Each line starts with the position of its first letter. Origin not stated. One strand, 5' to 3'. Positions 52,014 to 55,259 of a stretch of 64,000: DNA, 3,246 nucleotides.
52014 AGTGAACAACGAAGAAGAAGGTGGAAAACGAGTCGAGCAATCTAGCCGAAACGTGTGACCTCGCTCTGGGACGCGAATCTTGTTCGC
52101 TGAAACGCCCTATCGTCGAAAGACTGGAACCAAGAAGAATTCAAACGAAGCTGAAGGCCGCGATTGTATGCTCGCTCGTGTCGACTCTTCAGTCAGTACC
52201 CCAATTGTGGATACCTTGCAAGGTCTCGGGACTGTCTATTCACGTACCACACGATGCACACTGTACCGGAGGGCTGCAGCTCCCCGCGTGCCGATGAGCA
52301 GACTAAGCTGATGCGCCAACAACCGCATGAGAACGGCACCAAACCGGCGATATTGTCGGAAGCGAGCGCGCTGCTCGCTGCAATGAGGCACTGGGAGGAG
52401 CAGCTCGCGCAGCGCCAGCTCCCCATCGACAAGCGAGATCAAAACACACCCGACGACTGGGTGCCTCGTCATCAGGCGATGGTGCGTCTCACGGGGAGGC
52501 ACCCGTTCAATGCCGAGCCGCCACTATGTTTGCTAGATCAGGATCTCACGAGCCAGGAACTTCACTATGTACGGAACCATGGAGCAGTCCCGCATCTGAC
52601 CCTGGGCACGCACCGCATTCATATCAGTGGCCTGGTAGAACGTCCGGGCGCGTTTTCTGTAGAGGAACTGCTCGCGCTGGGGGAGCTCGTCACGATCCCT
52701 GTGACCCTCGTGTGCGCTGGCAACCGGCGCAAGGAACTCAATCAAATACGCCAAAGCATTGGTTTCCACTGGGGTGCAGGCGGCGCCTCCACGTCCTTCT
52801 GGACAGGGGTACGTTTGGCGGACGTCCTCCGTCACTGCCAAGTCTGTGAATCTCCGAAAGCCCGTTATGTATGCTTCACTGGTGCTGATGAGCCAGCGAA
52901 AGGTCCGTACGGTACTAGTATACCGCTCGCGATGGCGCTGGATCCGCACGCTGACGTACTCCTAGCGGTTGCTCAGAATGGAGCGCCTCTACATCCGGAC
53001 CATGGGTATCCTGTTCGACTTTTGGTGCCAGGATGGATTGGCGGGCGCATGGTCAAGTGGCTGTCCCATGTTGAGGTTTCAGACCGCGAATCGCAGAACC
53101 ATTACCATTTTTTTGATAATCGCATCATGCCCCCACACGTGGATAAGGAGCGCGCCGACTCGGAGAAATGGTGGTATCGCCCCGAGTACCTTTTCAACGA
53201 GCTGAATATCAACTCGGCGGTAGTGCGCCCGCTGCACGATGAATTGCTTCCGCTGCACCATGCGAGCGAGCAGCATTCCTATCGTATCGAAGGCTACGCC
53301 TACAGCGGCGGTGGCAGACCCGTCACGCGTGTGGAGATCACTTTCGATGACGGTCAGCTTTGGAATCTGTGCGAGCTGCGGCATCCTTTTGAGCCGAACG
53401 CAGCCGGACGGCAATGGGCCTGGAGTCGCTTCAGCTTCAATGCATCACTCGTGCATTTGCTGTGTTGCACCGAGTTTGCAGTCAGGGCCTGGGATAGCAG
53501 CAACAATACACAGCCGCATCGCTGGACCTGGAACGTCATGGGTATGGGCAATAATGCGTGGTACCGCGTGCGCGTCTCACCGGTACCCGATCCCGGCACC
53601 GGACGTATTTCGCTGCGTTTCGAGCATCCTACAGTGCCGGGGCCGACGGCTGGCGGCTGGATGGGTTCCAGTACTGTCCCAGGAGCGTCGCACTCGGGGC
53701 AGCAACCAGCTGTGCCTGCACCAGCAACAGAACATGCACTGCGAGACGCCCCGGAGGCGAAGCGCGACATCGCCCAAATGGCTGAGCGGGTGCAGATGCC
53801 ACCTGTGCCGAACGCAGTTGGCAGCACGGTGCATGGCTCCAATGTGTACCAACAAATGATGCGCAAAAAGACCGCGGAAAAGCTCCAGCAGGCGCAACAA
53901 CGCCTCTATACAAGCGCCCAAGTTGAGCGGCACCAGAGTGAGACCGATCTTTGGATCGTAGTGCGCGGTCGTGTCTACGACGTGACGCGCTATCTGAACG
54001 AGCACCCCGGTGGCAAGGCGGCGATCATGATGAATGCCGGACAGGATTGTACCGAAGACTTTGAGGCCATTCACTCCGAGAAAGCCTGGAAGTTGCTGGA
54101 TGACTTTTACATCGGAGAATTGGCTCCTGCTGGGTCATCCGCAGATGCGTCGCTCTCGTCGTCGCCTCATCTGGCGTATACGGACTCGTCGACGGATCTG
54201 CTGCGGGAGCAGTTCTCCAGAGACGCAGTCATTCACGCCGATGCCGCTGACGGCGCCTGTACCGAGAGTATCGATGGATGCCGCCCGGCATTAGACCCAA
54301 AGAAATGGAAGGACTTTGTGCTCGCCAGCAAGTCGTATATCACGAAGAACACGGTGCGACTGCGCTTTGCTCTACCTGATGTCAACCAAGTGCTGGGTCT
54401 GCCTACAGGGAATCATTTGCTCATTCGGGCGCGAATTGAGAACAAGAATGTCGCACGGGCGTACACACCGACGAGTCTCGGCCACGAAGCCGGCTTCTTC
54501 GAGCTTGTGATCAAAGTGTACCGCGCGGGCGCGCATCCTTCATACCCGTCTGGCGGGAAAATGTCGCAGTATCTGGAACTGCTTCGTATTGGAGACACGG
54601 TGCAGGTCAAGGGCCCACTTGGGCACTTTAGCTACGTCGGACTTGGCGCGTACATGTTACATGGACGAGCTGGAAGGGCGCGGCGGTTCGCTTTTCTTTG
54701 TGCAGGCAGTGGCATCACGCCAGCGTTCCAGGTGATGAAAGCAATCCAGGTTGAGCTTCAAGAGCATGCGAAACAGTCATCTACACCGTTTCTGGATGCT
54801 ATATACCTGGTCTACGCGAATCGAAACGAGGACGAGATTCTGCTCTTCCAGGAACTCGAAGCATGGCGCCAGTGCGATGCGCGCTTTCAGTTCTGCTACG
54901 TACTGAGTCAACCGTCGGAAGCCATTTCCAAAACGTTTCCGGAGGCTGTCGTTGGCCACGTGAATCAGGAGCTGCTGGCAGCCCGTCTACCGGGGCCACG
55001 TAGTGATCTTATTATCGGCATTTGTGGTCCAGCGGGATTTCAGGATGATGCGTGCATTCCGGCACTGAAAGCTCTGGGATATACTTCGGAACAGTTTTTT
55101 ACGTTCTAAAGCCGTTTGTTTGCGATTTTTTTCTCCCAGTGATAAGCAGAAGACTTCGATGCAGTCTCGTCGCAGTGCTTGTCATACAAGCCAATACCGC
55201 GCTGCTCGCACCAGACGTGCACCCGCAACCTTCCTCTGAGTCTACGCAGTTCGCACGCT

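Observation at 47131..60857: Nitrate-assimilation gene cluster (NRT2-NR-NiR/SiR) carried as an 11.35-kb cassette between two ~99%-identical 1.19-kb direct repeats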

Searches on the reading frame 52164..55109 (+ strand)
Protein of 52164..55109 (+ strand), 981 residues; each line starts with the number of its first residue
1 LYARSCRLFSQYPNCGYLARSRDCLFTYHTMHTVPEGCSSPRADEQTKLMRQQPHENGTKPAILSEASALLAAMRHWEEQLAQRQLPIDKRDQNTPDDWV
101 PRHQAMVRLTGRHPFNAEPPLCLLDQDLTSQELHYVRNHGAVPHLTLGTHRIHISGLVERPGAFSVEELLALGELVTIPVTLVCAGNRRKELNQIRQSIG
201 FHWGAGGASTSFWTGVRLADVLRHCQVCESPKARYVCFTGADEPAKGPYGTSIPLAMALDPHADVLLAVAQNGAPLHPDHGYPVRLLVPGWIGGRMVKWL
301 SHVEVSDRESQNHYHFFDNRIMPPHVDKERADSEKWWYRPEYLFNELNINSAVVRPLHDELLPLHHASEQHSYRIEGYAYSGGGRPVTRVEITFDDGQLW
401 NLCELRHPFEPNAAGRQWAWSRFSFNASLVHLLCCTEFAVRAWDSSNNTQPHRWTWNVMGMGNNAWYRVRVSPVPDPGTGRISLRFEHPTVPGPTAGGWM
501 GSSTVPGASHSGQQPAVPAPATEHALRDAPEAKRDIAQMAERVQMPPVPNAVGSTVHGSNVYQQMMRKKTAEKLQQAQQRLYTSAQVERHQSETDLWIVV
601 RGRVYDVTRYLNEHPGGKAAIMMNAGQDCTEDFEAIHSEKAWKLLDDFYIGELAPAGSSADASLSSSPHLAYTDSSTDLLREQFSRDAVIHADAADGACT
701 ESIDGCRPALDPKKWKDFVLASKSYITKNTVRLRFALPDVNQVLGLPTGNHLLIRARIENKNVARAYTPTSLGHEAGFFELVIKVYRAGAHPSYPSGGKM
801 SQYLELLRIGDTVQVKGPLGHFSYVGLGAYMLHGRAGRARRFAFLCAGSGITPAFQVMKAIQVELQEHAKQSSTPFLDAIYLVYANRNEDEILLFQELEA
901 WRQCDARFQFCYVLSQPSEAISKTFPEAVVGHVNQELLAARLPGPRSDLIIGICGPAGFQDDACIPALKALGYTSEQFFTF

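Call 10: search_protein_families(library=pfam, proteins=[window:52164-55109:+], max_evalue=0.01)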
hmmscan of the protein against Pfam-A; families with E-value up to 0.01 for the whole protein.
window:52164-55109:+ (981 aa): 5 families
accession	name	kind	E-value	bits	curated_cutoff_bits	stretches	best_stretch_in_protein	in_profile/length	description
PF00174.25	Oxidored_molyb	-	7.2e-57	192.1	24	1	139-314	1-169/169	Oxidoreductase molybdopterin binding domain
PF03404.22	Mo-co_dimer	-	5.5e-40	137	22.7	1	342-472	2-136/138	Mo-co oxidoreductase dimerisation domain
PF00970.30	FAD_binding_6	-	4.9e-31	107.4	21.1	1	718-824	2-99/99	Oxidoreductase FAD-binding domain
PF00173.33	Cyt-b5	-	1.9e-26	92.3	23.7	1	584-654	2-74/74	Cytochrome b5-like Heme/Steroid binding domain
PF00175.26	NAD_binding_1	-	1e-14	55.6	22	1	844-964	1-108/109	Oxidoreductase NAD-binding domain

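Call 74: list_cluster_members(proteins=[window:52254-55109:+, window:56343-58382:-, window:55106-55630:-, window:42622-46350:-, window:47306-47893:+, window:47821-48216:-, window:47984-48427:+, window:47771-48118:-, window:59847-60434:+, window:60525-60860:+])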
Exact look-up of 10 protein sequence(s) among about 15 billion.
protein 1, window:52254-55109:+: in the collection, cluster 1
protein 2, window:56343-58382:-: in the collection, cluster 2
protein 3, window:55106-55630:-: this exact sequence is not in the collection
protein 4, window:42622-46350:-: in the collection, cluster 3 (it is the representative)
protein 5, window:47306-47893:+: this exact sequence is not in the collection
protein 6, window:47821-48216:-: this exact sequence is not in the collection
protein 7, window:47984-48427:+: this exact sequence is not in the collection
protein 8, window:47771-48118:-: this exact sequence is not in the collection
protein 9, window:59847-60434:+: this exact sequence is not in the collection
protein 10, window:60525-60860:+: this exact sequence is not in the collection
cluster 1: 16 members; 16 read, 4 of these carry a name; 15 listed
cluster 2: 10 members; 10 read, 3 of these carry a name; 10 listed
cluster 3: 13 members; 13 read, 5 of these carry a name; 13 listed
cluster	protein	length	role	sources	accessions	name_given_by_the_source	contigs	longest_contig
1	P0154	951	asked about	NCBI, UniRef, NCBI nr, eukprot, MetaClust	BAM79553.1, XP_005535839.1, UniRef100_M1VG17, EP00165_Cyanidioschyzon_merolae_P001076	nitrate reductase [Cyanidioschyzon merolae strain 10D] | Nitrate reductase n=1 Tax=Cyanidioschyzon merolae (strain NIES-3377 / 10D) TaxID=280699 ... | XP_005535839.1 nitrate reductase [Cyanidioschyzon merolae strain 10D]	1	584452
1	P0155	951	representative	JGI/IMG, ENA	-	-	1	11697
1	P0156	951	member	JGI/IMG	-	nitrate reductase (NAD(P)H)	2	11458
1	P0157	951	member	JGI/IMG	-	nitrate reductase (NAD(P)H)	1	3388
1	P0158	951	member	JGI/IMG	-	nitrate reductase (NAD(P)H)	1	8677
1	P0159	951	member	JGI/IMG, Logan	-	-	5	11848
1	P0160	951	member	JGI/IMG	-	-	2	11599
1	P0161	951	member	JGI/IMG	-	-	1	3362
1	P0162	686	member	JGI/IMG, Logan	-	-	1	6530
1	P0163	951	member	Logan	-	-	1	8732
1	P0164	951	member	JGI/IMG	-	-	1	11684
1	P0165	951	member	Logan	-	-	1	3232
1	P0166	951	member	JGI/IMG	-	-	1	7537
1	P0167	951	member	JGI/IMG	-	-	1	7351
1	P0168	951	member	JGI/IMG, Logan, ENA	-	-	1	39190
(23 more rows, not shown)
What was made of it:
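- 52254..55109 (+): Nitrate reductase, CMG019C, BAM79553.1 (951 aa). Five NR domains (call 10), exact look-up (call 74).
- On Eukaryotic nitrate-assimilation cluster (NRT2-NR-NiR): Matches BAM79553.1 (call 74).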
